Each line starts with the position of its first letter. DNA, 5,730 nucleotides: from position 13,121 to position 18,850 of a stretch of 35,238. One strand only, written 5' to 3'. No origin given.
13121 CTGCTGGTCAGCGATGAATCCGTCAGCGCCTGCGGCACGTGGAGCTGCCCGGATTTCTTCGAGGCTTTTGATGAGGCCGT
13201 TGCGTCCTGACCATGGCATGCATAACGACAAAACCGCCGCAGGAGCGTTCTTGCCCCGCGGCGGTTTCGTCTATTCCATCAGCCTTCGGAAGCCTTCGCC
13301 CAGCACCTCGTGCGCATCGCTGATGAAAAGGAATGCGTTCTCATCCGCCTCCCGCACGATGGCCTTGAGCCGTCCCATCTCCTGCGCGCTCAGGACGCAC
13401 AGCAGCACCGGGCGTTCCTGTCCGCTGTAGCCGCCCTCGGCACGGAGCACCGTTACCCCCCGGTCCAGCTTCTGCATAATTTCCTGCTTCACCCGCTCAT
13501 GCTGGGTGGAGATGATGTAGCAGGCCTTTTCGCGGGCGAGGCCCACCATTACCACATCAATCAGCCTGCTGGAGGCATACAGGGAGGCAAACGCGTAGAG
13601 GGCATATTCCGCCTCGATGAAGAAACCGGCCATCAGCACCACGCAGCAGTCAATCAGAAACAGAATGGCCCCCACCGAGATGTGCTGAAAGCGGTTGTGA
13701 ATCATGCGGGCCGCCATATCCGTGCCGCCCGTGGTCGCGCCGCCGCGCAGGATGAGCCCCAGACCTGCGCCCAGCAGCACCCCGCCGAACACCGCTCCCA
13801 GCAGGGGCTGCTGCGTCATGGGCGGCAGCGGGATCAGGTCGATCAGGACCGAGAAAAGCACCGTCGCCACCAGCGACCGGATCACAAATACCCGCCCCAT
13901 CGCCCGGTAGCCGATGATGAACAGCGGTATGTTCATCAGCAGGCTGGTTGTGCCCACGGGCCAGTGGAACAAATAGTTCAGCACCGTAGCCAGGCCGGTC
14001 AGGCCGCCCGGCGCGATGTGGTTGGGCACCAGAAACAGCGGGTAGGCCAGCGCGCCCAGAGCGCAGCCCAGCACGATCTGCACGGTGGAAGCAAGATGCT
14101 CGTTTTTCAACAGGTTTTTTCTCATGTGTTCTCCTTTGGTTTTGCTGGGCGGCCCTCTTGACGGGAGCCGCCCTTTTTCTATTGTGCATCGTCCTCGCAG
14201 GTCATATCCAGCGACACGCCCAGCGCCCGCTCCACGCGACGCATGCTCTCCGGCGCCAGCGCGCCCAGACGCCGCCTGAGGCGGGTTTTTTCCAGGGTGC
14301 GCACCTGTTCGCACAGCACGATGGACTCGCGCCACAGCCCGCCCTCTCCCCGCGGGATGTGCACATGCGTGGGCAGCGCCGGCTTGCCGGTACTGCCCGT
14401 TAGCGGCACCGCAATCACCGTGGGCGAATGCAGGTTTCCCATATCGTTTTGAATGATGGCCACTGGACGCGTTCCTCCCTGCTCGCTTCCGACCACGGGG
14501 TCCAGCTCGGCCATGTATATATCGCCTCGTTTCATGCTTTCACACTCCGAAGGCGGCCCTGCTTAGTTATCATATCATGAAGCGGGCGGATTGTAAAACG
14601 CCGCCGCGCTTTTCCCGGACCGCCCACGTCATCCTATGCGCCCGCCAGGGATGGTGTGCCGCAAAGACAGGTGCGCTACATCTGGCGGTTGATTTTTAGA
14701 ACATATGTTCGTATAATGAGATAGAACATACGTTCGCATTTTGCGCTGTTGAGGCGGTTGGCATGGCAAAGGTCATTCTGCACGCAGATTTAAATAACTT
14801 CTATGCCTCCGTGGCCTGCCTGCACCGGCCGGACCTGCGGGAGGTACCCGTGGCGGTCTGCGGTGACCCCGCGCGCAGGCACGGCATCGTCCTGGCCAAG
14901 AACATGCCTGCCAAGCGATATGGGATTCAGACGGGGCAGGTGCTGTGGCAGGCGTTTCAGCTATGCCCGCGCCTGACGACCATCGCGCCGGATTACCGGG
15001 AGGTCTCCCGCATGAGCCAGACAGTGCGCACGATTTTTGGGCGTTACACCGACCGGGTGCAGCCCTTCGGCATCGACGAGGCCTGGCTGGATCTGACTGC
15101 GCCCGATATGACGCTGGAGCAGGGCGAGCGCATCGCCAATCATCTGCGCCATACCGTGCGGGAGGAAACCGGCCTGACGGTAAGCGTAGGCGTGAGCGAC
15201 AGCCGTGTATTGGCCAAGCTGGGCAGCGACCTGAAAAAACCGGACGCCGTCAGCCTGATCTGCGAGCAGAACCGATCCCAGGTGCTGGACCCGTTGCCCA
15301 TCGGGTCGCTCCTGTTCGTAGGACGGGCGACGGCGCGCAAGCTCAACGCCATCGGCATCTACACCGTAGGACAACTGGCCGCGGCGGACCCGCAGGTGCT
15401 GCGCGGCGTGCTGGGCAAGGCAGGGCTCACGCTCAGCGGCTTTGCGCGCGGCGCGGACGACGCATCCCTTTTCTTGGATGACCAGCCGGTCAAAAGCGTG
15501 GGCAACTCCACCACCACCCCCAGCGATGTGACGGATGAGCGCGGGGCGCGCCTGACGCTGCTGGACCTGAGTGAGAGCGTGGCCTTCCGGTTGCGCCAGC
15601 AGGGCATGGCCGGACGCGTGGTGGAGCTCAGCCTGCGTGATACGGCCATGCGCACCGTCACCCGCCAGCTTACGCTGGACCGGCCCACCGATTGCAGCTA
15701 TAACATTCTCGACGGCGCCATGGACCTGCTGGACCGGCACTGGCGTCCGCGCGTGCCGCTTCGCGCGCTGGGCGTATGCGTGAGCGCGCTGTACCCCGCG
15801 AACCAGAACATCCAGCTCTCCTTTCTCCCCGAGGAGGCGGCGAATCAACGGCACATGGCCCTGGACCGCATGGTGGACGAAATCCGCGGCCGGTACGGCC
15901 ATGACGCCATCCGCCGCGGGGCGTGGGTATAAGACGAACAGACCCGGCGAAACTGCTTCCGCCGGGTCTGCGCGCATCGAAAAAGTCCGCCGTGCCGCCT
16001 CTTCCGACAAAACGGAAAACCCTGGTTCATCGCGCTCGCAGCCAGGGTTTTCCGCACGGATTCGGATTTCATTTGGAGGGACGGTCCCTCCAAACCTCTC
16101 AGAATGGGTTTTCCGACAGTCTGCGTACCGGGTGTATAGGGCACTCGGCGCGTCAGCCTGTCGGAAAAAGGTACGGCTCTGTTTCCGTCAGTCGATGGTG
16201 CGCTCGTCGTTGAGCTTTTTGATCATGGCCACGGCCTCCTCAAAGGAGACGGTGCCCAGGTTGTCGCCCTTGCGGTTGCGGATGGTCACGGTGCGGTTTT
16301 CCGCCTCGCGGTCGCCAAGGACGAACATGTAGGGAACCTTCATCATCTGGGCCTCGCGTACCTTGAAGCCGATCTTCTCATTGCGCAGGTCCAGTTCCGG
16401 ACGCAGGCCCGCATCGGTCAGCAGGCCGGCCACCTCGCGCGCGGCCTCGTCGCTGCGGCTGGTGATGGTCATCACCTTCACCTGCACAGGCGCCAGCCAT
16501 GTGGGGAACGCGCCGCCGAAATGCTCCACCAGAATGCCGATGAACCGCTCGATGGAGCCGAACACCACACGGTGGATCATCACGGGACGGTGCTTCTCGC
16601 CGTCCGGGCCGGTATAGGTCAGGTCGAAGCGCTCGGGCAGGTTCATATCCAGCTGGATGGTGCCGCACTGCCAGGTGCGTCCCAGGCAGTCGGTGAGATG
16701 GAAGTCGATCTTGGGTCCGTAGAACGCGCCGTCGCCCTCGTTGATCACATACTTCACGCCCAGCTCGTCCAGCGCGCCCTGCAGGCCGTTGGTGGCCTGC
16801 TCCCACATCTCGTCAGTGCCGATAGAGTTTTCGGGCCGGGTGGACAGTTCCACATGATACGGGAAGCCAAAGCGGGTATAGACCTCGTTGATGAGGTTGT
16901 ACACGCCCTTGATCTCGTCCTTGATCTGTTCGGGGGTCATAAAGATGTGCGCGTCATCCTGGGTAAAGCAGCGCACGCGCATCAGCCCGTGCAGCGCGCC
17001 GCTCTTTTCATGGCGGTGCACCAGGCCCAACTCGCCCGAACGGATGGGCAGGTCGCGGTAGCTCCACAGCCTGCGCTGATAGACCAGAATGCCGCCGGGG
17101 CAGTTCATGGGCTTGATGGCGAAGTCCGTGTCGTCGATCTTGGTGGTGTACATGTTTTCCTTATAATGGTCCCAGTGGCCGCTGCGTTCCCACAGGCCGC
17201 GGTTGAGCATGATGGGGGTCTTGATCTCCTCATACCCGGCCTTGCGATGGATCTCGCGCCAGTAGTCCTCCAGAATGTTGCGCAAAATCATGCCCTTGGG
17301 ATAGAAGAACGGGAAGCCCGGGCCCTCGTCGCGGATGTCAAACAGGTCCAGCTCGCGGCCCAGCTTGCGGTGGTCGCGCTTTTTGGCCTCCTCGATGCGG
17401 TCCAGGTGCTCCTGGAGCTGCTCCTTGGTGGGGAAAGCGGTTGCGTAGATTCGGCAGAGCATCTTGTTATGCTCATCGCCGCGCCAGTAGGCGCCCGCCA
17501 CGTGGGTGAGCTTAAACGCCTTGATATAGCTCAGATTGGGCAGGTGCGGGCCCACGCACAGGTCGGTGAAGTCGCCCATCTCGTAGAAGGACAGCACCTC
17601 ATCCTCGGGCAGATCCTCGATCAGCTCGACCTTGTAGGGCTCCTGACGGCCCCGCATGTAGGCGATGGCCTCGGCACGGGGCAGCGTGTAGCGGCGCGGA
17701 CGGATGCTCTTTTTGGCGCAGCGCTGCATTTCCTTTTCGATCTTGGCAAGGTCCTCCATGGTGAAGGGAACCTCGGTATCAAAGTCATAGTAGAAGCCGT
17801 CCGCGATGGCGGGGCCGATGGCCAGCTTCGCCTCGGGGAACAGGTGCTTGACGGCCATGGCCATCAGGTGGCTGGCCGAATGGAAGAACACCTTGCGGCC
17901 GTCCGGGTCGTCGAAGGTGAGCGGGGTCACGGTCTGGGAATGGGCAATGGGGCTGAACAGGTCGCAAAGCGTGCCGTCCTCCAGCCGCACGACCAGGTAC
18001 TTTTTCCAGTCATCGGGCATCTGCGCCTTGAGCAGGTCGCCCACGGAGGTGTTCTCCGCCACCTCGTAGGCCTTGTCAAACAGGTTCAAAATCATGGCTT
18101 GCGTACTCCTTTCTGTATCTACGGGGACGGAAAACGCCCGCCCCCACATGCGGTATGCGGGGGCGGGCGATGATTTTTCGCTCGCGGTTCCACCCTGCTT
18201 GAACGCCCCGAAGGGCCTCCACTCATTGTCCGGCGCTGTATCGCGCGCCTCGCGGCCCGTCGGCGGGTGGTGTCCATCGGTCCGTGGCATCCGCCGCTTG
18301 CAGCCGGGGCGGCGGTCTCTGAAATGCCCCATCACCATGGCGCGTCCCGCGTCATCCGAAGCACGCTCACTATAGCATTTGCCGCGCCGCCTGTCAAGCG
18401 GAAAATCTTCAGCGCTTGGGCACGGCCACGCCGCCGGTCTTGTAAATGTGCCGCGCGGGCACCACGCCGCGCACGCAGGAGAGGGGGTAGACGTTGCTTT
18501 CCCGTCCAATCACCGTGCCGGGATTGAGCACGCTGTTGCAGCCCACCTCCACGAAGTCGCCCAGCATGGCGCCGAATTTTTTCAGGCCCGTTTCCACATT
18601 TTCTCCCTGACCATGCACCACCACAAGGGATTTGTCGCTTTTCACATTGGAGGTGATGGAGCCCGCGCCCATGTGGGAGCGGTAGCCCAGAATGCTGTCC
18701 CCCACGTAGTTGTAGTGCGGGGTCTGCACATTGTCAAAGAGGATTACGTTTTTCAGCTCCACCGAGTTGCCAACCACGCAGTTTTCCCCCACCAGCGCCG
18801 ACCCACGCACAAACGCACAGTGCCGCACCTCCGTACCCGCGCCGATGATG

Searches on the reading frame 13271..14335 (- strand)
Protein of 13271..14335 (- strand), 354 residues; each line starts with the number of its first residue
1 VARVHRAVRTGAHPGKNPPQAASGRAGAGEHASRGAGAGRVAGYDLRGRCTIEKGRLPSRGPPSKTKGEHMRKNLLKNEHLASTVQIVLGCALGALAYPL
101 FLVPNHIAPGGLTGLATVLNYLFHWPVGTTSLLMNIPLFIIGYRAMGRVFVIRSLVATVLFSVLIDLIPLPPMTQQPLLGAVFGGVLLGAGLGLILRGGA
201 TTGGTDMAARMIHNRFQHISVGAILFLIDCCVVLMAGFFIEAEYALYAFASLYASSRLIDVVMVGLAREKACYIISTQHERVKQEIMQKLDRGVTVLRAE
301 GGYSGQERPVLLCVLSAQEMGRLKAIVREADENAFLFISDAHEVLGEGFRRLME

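Call 51: search_protein_families(library=pfam, proteins=[window:13271-14335:-], max_evalue=0.00001)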
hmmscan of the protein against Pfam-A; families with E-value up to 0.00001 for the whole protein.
window:13271-14335:- (354 aa): 2 families
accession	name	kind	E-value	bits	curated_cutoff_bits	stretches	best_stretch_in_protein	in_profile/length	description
PF02588.21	YitT_membrane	-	1.3e-67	227.6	24.3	1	85-287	3-205/205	Uncharacterised 5xTM membrane BCR, YitT family COG1284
PF10035.14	DUF2179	-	4e-22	78.2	22.8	1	292-346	1-55/55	Uncharacterized protein conserved in bacteria (DUF2179)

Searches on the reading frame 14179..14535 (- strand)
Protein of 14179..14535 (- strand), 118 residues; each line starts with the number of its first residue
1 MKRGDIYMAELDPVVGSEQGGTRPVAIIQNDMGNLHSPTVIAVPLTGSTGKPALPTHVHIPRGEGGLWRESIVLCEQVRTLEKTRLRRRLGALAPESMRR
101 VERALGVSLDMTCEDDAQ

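Call 51: search_protein_families(library=pfam, proteins=[window:14179-14535:-], max_evalue=0.00001)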
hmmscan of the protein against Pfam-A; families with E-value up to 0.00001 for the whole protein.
window:14179-14535:- (118 aa): 1 family
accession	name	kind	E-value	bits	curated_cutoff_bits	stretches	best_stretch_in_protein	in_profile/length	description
PF02452.23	PemK_toxin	-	8.8e-31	106.8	23.1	1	2-108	1-108/109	PemK-like, MazF-like toxin of type II toxin-antitoxin system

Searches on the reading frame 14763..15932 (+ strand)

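Call 51: search_protein_families(library=pfam, proteins=[window:14763-15932:+], max_evalue=0.00001)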
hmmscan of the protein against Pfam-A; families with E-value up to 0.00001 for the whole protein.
window:14763-15932:+ (389 aa): 2 families
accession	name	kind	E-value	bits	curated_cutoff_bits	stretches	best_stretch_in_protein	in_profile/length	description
PF00817.25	IMS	-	2.6e-40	138.2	23.2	1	9-156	2-148/148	impB/mucB/samB family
PF11799.13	IMS_C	-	4.1e-26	92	20.7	1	244-353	2-108/109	impB/mucB/samB family C-terminal domain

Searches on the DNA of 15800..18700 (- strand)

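Call 34: search_rna_families(source=window, start=15800, end=18700, threshold=evalue, max_evalue=1, show_alignments=2)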
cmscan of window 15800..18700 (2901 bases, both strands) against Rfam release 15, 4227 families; matches with E-value up to 1: 1.
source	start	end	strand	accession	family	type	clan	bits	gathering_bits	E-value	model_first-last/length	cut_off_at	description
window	18117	18189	+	RF03991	mir-9209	Gene; miRNA;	-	20.8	90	0.53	1-72/72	no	mir-9209 microRNA precursor family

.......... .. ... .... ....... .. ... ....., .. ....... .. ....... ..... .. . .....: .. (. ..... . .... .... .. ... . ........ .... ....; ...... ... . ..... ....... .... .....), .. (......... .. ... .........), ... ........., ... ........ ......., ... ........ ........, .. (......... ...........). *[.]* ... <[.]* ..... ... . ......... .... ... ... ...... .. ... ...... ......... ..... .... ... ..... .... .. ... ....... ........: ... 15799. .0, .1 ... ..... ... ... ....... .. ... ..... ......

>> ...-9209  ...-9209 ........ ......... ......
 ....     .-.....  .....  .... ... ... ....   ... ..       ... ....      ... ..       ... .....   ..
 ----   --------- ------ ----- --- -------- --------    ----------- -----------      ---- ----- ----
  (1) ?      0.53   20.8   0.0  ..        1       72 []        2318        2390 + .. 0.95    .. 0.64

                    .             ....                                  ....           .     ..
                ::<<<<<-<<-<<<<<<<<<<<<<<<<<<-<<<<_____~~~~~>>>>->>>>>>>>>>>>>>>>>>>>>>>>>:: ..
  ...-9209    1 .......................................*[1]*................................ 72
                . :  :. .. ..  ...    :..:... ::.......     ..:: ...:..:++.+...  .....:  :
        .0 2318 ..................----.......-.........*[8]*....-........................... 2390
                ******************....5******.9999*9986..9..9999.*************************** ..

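Call 47: search_dna_similar(query=window:15970-16190:-, collection=plasmids, mode=distant, max_evalue=1, max_rows=10)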
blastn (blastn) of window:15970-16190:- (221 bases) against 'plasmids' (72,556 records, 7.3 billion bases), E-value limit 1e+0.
Records with a match: 2; places in all: 2; records where one place covers at least 80% of the query: 0.
Best place of each record, by identity: 90-95% 2.
By first word of the organism name: Rhizobium 1; Sphingobium 1.
By predicted mobility (MOB-suite, as given by PLSDB): mobilizable 1; conjugative 1.
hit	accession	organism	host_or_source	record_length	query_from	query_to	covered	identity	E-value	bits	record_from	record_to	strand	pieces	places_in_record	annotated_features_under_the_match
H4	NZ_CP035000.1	Rhizobium acidisoli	Phaseolus vulgaris,root nodule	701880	183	212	14%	90.0%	6e-1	42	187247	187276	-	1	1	none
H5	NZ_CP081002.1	Sphingobium sp. V4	cell culture,soil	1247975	194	221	13%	92.9%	2e-1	43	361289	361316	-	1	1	record has no annotation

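Call 74: search_rna_families(source=window, start=18080, end=18420, threshold=evalue, max_evalue=10, show_alignments=1)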
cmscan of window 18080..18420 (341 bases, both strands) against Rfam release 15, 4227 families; matches with E-value up to 10: 9.
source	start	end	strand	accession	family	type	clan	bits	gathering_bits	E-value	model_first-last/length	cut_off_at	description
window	18117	18189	+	RF03991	mir-9209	Gene; miRNA;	-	20.8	90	0.062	1-72/72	no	mir-9209 microRNA precursor family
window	18135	18169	+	RF03900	mir-9242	Gene; miRNA;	-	18.6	62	1.1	1-66/66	no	mir-9242 microRNA precursor family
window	18135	18175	+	RF01322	CRISPR-DR9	Gene; CRISPR;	-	17.8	45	0.24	5-32/37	no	CRISPR RNA direct repeat element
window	18159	18227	-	RF00230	T-box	Cis-reg; leader;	-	16.4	93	0.14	156-216/219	no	T-box leader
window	18130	18170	+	RF01356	CRISPR-DR28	Gene; CRISPR;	-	15.7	35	4.2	1-24/24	no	CRISPR RNA direct repeat element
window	18131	18204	-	RF02580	tsr31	Gene; sRNA;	-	15.6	50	6.7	1-70/70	no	S. aureus tsr31 small RNA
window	18202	18268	-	RF03034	nrdJ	Gene; sRNA;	-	14.9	40.3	3.1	1-80/80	no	nrdJ RNA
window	18135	18172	+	RF02795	Pab91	Gene; snRNA; snoRNA; HACA-box;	-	14.1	71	7.2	1-57/57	no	Pab91 RNA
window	18104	18270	-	RF00260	HepC_CRE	Cis-reg;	-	12.6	140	0.46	1-176/176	no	Hepatitis C virus (HCV) cis-acting replication element (CRE)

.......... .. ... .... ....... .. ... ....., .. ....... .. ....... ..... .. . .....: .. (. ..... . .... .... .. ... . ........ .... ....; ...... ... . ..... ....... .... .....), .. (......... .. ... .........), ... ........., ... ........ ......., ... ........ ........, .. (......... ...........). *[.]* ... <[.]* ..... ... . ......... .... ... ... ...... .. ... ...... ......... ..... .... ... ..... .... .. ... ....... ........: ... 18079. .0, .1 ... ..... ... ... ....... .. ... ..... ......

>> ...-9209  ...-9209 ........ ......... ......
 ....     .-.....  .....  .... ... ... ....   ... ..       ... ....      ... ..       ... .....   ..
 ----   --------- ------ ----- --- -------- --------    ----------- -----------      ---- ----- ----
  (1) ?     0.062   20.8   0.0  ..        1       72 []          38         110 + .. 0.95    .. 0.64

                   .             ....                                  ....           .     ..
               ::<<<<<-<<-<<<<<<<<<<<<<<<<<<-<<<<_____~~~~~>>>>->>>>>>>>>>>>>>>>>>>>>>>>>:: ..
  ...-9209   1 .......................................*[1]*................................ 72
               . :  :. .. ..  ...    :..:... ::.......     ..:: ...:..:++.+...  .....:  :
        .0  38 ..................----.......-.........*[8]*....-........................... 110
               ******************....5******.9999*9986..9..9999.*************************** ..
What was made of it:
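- On Any Rfam 15 family: Caveat: the divergent thrS T-box in this window also fails to reach threshold (16.4 bits; call 74).
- Rfam can miss divergent members in this lineage: the thrS T-box scores only 16.4 bits (call 74).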

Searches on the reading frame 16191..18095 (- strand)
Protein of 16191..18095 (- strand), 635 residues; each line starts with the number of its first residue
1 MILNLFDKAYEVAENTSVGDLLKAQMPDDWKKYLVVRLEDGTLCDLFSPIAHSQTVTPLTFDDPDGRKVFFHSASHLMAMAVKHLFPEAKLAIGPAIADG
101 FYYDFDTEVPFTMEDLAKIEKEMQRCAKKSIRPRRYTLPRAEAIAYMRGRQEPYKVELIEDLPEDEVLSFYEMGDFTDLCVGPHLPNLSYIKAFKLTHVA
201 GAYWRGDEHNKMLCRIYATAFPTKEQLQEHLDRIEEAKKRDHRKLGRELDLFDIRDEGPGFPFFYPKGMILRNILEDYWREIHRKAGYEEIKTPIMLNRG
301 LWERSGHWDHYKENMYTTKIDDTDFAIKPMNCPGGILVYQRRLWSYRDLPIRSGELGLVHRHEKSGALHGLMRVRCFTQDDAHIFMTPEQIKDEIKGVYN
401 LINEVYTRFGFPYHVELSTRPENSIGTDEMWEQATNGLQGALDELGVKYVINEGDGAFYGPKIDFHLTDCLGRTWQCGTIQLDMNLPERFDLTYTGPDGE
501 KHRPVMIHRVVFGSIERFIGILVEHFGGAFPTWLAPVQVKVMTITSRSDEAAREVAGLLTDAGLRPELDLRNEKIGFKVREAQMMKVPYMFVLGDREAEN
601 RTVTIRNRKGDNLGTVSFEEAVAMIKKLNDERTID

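Call 35: find_related_loci(query=window:16191-18095:-, collection=genome_contigs, flank=2500)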
Query window:16191-18095:- (635 aa) in genome_contigs; peptide patterns used: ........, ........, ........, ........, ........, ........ (x = any residue, [..] = any of these).
600 stretches matched a pattern (row limit reached: there are more); 599 encode a relative of the query (tblastn E <= 1e-3); the best 80 are kept; 80 distinct loci.
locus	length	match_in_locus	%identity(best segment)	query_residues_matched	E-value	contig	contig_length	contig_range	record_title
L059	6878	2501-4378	73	1-627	0e+0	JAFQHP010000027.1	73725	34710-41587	MAG: Clostridia bacterium isolate RGIG1827 Goat_Cecum-5__c210608, whole genome shotgun sequence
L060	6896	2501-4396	69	1-634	0e+0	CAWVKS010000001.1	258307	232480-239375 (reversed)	MAG: uncultured Firmicutes bacterium isolate metabat2_pooled_hifiasm.522 MAG genome assembly, contig: s4438.ctg005725l,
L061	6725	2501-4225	75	22-598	0e+0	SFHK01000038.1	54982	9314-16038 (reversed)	MAG: Clostridiales bacterium isolate W1P1.020 Contig994, whole genome shotgun sequence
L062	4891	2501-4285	68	40-634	0e+0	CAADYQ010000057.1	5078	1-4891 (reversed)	MAG TPA_asm: Clostridia bacterium, isolate HGM12681, WGS project CAADYQ010000000 data, contig: ERS396355_37_k85_104349,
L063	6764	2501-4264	68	40-627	0e+0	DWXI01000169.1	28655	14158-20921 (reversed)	MAG TPA_asm: Candidatus Mediterraneibacter intestinigallinarum isolate ChiBcec15-2237 ChiBcec15__C96947_L28655_SAMN08010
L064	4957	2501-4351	65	11-627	0e+0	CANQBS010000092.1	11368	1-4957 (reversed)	MAG: uncultured Acetatifactor sp. isolate Lapin-001__bin5 genome assembly, contig: Lapin-001__NODE_5256_length_11368_cov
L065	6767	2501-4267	67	40-631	0e+0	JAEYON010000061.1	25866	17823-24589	MAG: Bacillota bacterium isolate OH_CBB_153 k127_1120038, whole genome shotgun sequence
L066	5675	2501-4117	71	72-610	0e+0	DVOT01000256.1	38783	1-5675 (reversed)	MAG TPA_asm: Candidatus Ornithocaccomicrobium faecavium isolate CHK183-6373 CHK183__C349663_L38783_ERR3414578, whole gen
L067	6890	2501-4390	64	3-633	0e+0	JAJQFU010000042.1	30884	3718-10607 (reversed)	MAG: Clostridiales bacterium isolate MO.7_4 NODE_162_length_30884_cov_11.815661, whole genome shotgun sequence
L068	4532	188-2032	62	11-635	0e+0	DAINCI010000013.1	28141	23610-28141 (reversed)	MAG TPA_asm: Bacillota bacterium isolate CTOTU40238 NODE_1157_length_28141_cov_21.152923, whole genome shotgun sequence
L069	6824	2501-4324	64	10-627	0e+0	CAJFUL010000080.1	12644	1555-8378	Candidatus Paralachnospira avium isolate Coassembly_mag_381 genome assembly, contig: MAGpy_11413_min2k_bin_381_fak87_250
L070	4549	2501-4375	64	1-625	0e+0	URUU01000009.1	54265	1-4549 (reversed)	uncultured Lachnospiraceae bacterium isolate UMGS1375 genome assembly, contig: NODE_261_length_54265_cov_13.829164, whol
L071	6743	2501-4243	68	40-620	0e+0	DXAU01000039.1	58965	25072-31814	MAG TPA_asm: Candidatus Mediterraneibacter pullistercoris isolate ChiHjej8B7_7219 ChiHjej8B7M5__C303609_L58965_SAMN08009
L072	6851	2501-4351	64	11-627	0e+0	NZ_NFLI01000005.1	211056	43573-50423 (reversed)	Lachnoclostridium sp. An131 An131_contig_5, whole genome shotgun sequence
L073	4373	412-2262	64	11-627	0e+0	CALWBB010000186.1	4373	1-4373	MAG: uncultured Merdimonas sp. isolate BRZ_NC__bin21 genome assembly, contig: BRZ_NC__NODE_14539_length_4373_cov_6.01769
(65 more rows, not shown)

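Call 41: find_homologous_proteins(query=window:16191-18095:-, max_evalue=1e-100)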
Query window:16191-18095:- (635 aa): 8000 proteins with E <= 1e-100 among 8000 candidates; the best 120 are listed.
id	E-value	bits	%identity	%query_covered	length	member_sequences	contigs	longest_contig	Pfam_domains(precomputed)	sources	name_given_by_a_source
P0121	0.0e+0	1468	98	100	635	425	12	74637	PF03129.26,PF00587.31,PF07973.20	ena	-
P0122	0.0e+0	1357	90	100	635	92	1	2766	PF03129.26,PF00587.31,PF07973.20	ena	-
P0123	0.0e+0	1317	86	100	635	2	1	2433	PF03129.26,PF00587.31,PF07973.20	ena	-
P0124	0.0e+0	1291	85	100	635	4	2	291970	PF03129.26,PF00587.31,PF07973.20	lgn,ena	-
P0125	0.0e+0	1268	84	100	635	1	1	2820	PF03129.26,PF00587.31,PF07973.20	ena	-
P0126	0.0e+0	1263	87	96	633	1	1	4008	PF03129.26,PF00587.31,PF07973.20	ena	-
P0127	0.0e+0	1239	81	100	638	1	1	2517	PF03129.26,PF00587.31,PF07973.20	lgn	-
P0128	0.0e+0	1237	82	100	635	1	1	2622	PF03129.26,PF00587.31,PF07973.20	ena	-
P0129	0.0e+0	1237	82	100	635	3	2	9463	PF03129.26,PF00587.31,PF07973.20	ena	-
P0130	0.0e+0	1229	80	100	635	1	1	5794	PF03129.26,PF00587.31,PF07973.20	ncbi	-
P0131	0.0e+0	1228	81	100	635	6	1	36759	PF03129.26,PF00587.31,PF07973.20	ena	-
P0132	0.0e+0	1228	81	100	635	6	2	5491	PF03129.26,PF00587.31,PF07973.20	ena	-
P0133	0.0e+0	1226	81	100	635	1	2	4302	PF03129.26,PF00587.31,PF07973.20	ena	-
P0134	0.0e+0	1225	81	100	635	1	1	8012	PF03129.26,PF00587.31,PF07973.20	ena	-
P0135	0.0e+0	1224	81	100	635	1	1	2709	PF03129.26,PF00587.31,PF07973.20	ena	-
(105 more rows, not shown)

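Call 42: find_encoding_contigs(protein=P0122, flank=1500, max_places=4)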
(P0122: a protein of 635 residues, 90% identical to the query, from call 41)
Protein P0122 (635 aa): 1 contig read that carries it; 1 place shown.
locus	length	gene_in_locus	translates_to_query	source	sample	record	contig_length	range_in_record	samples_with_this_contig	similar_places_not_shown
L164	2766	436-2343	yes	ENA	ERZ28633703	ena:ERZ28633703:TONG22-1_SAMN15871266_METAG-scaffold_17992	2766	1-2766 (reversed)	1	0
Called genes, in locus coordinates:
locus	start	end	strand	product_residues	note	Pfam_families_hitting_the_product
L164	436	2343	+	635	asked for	PF07973:tRNA_SAD, PF00587:tRNA-synt_2b, PF03129:HGTP_anticodon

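Call 43: find_encoding_contigs(protein=P0124, flank=10000, max_places=2)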
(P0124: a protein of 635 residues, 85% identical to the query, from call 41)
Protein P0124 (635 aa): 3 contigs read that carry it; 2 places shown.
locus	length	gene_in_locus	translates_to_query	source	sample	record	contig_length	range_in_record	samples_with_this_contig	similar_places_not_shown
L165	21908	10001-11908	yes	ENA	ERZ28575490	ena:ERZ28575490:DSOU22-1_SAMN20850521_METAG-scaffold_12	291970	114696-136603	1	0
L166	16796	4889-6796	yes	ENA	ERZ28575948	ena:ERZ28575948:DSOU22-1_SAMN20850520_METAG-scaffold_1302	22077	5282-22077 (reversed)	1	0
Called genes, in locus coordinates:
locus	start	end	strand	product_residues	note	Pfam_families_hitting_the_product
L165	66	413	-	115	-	-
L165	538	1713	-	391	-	PF01076:Mob_Pre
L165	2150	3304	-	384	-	PF13481:AAA_25, PF13401:AAA_22 (faint)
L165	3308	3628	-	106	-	PF21983:NikA-like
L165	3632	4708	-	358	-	PF14657:Arm-DNA-bind_4, PF14659:Phage_int_SAM_3, PF00589:Phage_integrase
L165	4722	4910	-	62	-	-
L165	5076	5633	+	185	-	PF12844:HTH_19 (faint), PF01381:HTH_3 (weak)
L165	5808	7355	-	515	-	PF00117:GATase, PF07722:Peptidase_C26, PF02540:NAD_synthase (faint), PF00958:GMP_synt_C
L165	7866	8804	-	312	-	PF01699:Na_Ca_ex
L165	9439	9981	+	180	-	PF25084:LbH_EIF2B, PF25087:GMPPB_C (faint), PF00132:Hexapep, PF14602:Hexapep_2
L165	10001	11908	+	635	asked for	PF07973:tRNA_SAD, PF00587:tRNA-synt_2b, PF03129:HGTP_anticodon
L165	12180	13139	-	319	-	PF00248:Aldo_ket_red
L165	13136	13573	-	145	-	-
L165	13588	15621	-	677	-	-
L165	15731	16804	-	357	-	PF17853:GGDEF_2 (weak), PF00165:HTH_AraC (weak), PF12833:HTH_18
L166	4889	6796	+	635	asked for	PF07973:tRNA_SAD, PF00587:tRNA-synt_2b, PF03129:HGTP_anticodon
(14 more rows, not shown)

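Call 44: find_encoding_contigs(protein=P0126, flank=1500, max_places=3)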
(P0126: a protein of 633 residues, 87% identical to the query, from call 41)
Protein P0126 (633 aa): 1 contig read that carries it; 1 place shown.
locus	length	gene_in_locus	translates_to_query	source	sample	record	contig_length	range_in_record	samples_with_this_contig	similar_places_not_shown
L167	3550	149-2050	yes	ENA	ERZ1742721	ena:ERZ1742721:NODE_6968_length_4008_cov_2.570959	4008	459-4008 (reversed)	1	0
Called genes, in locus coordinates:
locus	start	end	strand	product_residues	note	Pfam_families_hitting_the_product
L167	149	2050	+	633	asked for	PF07973:tRNA_SAD, PF00587:tRNA-synt_2b, PF03129:HGTP_anticodon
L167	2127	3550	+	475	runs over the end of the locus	PF01471:PG_binding_1, PF09374:PG_binding_3 (faint), PF01471:PG_binding_1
